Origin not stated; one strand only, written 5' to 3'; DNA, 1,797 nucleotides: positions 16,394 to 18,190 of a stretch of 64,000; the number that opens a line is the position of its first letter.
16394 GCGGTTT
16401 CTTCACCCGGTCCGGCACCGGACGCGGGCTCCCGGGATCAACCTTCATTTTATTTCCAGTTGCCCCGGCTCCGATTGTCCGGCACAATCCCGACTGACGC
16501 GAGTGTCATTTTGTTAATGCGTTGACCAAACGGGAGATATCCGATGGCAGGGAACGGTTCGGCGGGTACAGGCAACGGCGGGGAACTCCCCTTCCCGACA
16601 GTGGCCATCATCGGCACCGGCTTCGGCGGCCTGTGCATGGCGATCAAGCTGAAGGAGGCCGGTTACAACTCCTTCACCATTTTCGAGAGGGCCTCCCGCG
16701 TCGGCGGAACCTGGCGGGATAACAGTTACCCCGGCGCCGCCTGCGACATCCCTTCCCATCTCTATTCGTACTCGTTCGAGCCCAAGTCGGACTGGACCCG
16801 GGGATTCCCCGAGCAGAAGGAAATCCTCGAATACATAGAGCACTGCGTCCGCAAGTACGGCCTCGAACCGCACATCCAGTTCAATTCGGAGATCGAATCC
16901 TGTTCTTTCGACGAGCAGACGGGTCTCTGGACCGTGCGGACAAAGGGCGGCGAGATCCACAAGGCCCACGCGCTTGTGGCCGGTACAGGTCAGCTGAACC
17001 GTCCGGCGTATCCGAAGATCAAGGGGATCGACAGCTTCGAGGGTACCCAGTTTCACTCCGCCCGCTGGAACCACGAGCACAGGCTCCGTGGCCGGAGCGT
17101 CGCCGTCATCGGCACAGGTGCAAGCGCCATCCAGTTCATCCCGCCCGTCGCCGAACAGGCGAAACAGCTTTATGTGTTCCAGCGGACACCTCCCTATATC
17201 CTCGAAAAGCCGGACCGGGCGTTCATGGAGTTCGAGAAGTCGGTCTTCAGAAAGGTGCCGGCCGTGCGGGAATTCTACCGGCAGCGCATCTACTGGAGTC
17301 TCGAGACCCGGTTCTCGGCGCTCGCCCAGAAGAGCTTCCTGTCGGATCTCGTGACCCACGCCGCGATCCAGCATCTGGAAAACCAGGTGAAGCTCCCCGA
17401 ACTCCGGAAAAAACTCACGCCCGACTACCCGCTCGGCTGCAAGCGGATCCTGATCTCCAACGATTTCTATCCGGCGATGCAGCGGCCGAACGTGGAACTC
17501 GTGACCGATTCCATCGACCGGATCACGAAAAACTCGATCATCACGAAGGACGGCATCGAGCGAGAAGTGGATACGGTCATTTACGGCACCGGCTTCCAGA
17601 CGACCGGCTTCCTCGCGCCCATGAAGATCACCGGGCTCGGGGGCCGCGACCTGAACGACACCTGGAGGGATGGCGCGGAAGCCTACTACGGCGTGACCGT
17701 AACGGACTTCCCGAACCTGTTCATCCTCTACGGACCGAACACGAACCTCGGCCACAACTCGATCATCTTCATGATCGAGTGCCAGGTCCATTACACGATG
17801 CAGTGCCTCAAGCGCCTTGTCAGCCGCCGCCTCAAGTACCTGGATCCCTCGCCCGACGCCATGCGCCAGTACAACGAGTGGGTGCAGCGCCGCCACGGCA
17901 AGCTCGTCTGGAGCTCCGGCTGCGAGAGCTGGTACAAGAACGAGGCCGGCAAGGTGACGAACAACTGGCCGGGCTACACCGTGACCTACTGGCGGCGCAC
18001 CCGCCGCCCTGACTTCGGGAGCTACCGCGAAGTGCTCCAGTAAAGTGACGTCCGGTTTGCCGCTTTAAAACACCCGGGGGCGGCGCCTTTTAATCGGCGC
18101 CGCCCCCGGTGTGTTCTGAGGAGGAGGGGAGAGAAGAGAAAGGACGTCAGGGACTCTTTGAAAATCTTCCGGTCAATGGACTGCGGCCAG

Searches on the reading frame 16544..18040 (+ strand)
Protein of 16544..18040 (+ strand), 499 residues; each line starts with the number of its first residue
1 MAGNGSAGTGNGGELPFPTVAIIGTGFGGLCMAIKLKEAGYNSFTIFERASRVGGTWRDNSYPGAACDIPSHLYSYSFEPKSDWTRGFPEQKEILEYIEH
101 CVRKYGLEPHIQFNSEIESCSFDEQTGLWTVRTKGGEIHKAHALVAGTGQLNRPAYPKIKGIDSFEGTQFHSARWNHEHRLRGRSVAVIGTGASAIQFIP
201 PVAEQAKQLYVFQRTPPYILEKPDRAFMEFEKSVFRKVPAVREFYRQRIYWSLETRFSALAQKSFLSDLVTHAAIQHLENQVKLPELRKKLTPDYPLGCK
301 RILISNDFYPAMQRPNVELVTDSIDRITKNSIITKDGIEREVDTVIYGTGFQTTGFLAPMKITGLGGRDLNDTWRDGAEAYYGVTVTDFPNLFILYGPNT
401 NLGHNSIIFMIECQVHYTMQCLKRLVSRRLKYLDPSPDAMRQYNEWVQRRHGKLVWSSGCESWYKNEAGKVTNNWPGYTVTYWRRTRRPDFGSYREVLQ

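Call 4: search_protein_families(library=pfam, proteins=[window:16544-18040:+], max_evalue=0.1)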
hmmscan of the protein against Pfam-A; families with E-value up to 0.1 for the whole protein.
window:16544-18040:+ (499 aa): 11 families
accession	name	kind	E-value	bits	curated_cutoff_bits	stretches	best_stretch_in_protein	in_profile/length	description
PF00743.25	FMO-like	-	2e-19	69.9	22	1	20-352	4-331/532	Flavin-binding monooxygenase-like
PF13738.12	Pyr_redox_3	-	6.2e-18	65.5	30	1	22-216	2-197/305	Pyridine nucleotide-disulphide oxidoreductase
PF07992.20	Pyr_redox_2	-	9.4e-12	45.4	26.1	1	19-229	2-187/291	Pyridine nucleotide-disulphide oxidoreductase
PF13450.12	NAD_binding_8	-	7.1e-11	42.7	21.9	1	22-75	1-53/68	NAD(P)-binding Rossmann-like domain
PF13434.12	Lys_Orn_oxgnase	-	2.4e-09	37.2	21.3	1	88-281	91-280/339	L-lysine 6-monooxygenase/L-ornithine 5-monooxygenase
PF01266.30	DAO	-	7.7e-05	22.8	27.9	1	20-60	2-42/353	FAD dependent oxidoreductase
PF13454.12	NAD_binding_9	-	0.00048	20.6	21.8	1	21-73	1-57/155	FAD-NAD(P)-binding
PF01593.30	Amino_oxidase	-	0.00055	19.8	19.8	1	28-117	2-73/443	Flavin containing amine oxidoreductase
PF00070.33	Pyr_redox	-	0.001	19.9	22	0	20-54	2-35/82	Pyridine nucleotide-disulphide oxidoreductase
PF00890.30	FAD_binding_2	-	0.0012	18.5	20.4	1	20-56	2-37/414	FAD binding domain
PF03486.20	HI0933_like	-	0.037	13.9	50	0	19-54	2-36/244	HI0933-like protein Rossmann domain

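Call 5: search_protein_families(library=ncbifam, proteins=[window:16544-18040:+], max_evalue=0.1)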
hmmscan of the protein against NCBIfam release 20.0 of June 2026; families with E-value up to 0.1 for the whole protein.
window:16544-18040:+ (499 aa): 42 families (the best 25 are shown)
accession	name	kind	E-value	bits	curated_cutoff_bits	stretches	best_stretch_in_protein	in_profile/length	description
NF045818.1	Neo-PentlctneDsynPtlE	equivalog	8.2e-60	202.5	1100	2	20-221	51-264/587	neopentalenolactone/pentalenolactone D synthase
NF040505.1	ArsO_flavin_mono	equivalog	3.2e-29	102.5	425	2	20-223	3-200/346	ArsO family NAD(P)H-dependent flavin-containing monooxygenase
NF058570.1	trimeth_mono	equivalog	2.7e-15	56.5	675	1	85-198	91-209/443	trimethylamine monooxygenase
TIGR04046.1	MSMEG_0569_nitr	hypoth_equivalog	5.4e-14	52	498.35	1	20-203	3-181/400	MSMEG_0569 family flavin-dependent oxidoreductase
TIGR04018.1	Bthiol_YpdA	hypoth_equivalog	4.7e-07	28.9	339.9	1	20-197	2-166/316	YpdA family putative bacillithiol disulfide reductase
TIGR02734.1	crtI_fam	subfamily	2.8e-05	23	238.1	1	21-55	2-35/504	phytoene desaturase family protein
TIGR01292.1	TRX_reduct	equivalog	3.7e-05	22.7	343.45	1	113-214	76-172/300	thioredoxin-disulfide reductase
NF045637.1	carotdesatCrtDProt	equivalog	4.8e-05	22.1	580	1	20-65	1-45/485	1-hydroxycarotenoid 3,4-desaturase CrtD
NF005547.0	PRK07208.1-3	equivalog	8.3e-05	21.5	380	1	20-58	7-44/465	hypothetical protein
NF005545.0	PRK07208.1-1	equivalog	8.9e-05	21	451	1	20-77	10-68/504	hypothetical protein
NF009410.0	PRK12771.1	subfamily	0.0001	21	516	1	19-56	140-176/566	NAD(P)-binding protein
NF005548.0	PRK07208.1-4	equivalog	0.00011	21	389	1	19-74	5-59/488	hypothetical protein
NF042421.1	hydcarot_desat_CrtD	equivalog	0.00011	20.8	500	1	20-122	4-105/487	1-hydroxycarotenoid 3,4-desaturase CrtD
TIGR01317.1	GOGAT_sm_gam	subfamily_domain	0.00014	20.9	447.7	1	19-56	145-181/485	glutamate synthase small subunit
NF005560.0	PRK07233.1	equivalog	0.0003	19.7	252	1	19-57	2-39/435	hypothetical protein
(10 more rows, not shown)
